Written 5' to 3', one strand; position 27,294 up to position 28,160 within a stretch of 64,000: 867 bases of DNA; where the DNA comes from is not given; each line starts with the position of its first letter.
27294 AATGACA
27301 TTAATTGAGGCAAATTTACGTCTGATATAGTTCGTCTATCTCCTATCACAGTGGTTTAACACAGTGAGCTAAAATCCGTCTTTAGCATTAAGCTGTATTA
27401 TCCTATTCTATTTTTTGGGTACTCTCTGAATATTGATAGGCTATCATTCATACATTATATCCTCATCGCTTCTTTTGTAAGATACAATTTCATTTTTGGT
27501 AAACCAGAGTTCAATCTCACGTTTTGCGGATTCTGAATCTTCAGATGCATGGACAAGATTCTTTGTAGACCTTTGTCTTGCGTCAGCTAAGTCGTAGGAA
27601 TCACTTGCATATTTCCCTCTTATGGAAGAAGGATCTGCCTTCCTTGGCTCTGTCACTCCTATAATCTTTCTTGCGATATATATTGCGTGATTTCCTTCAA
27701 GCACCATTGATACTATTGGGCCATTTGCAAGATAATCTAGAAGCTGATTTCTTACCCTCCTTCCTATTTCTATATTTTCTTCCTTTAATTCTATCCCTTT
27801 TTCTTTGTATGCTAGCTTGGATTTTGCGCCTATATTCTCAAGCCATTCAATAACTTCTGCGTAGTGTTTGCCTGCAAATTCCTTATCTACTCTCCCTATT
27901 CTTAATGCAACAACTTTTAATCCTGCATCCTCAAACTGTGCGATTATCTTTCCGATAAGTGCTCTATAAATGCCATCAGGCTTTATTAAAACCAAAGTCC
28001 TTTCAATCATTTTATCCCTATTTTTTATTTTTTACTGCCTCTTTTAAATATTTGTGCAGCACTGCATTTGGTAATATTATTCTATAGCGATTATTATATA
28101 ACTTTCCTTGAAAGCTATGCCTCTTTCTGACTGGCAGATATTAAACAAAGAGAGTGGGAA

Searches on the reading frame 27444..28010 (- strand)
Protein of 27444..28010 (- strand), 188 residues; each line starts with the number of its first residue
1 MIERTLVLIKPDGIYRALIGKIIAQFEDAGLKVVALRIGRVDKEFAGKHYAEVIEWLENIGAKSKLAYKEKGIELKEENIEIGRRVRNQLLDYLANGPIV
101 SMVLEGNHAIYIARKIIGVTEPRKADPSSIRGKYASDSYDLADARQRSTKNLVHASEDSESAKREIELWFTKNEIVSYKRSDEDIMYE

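Call 34: search_protein_families(library=pfam, proteins=[window:27444-28010:-], max_evalue=0.001)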
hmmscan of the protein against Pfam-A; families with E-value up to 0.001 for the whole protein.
window:27444-28010:- (188 aa): 1 family
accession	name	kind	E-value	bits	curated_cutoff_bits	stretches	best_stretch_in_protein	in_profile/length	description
PF00334.24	NDK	-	7.8e-38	129.9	27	2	86-175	56-135/135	Nucleoside diphosphate kinase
